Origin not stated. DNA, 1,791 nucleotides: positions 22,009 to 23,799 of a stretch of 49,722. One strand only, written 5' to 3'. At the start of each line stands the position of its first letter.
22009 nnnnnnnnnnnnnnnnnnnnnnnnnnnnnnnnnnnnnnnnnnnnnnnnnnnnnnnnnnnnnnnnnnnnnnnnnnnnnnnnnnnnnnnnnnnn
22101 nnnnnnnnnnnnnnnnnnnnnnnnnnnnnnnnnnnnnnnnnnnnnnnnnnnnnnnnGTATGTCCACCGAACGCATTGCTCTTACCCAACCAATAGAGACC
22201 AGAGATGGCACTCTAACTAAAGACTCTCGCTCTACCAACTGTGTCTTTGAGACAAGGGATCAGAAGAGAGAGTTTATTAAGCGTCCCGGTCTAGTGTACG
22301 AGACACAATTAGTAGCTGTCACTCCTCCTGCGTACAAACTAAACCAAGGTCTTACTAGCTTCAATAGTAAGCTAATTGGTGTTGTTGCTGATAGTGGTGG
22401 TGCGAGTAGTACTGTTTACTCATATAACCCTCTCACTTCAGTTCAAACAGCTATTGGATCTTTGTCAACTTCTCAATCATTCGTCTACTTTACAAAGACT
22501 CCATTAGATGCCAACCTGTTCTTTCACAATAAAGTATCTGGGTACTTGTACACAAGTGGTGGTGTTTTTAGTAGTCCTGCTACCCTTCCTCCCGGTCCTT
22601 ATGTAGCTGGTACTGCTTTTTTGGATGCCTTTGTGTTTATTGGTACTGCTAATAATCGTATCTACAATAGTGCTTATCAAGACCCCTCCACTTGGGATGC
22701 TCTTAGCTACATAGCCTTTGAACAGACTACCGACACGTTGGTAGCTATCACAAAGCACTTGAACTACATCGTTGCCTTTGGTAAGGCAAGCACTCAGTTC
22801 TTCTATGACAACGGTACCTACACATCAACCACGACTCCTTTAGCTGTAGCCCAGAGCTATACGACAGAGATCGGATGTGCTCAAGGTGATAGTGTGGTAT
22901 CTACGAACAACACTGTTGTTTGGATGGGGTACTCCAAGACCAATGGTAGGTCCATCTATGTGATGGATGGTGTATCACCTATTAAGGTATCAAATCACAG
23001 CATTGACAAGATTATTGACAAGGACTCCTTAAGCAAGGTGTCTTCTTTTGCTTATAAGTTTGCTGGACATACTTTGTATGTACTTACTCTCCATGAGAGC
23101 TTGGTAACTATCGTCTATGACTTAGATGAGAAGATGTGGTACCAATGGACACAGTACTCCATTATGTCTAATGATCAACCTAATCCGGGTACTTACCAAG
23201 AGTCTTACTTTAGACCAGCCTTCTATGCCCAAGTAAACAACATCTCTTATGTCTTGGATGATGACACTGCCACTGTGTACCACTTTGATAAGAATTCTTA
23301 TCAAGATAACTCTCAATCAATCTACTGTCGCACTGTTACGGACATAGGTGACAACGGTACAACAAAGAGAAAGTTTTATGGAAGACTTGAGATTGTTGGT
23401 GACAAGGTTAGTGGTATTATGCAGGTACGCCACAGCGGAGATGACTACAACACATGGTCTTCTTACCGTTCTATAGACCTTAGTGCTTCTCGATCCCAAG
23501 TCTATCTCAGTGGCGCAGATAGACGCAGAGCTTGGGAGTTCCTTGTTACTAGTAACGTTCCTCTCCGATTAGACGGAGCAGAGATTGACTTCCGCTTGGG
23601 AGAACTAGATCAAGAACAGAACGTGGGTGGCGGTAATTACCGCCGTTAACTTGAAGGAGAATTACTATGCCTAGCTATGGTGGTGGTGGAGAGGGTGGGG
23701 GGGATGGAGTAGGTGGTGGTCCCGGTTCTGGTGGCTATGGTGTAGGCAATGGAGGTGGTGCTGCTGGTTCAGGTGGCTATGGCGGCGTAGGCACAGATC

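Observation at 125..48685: Genome-wide over-represented perfect palindrome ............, nearly always translated Val-Thr-Ser-Asn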

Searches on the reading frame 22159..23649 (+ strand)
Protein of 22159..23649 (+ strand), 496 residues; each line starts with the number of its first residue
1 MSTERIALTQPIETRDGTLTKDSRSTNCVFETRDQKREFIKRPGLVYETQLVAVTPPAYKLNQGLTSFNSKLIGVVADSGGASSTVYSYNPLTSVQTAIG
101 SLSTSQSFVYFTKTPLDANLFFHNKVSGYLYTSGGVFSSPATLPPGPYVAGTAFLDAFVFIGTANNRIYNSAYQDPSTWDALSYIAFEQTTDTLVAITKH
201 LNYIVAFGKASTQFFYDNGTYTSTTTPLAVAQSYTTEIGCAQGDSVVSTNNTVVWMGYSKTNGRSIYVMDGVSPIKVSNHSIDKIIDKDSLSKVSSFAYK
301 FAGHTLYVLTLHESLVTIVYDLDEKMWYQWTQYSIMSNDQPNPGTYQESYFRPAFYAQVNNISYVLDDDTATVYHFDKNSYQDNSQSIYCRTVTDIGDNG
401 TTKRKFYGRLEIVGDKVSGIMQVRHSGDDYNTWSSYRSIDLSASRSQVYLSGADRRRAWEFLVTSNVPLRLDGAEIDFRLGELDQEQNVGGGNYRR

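Call 20: search_protein_families(library=phrogs, proteins=[window:22159-23649:+], max_evalue=0.001)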
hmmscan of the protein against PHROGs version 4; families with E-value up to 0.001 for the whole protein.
window:22159-23649:+ (496 aa): 1 family
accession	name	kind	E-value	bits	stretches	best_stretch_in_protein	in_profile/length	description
phrog_578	-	connector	1.1e-37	130.7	1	85-482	78-473/486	head closure Hc3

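Call 25: find_related_loci(query=window:22159-23649:+, collection=viral_contigs, flank=10000)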
Query window:22159-23649:+ (496 aa) in viral_contigs; peptide patterns used: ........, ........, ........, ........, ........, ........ (x = any residue, [..] = any of these).
82 stretches matched a pattern; 80 encode a relative of the query (tblastn E <= 1e-3); 80 distinct loci.
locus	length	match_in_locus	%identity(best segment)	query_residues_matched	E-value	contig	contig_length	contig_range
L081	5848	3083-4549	68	1-496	0e+0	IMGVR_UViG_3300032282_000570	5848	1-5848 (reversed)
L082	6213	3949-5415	67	1-496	0e+0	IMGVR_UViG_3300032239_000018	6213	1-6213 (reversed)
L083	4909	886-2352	67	1-496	0e+0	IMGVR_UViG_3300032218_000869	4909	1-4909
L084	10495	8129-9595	67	1-496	0e+0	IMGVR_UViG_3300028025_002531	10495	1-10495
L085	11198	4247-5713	66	1-496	0e+0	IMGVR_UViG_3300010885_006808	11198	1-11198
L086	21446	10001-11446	66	1-489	0e+0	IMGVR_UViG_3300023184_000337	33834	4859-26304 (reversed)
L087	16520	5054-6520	66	1-496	0e+0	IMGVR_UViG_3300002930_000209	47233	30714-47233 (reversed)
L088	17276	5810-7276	66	1-496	0e+0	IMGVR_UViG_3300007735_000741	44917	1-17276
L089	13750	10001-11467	66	1-496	0e+0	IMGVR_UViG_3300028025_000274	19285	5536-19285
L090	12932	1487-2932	67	1-489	0e+0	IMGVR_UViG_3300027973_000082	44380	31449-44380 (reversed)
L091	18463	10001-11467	65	1-496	0e+0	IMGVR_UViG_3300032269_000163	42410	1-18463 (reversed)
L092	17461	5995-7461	65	1-496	0e+0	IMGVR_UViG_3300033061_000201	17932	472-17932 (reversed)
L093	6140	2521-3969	66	1-489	0e+0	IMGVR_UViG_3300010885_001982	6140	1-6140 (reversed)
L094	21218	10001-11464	66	1-496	0e+0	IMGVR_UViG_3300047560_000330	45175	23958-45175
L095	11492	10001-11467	64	1-496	0e+0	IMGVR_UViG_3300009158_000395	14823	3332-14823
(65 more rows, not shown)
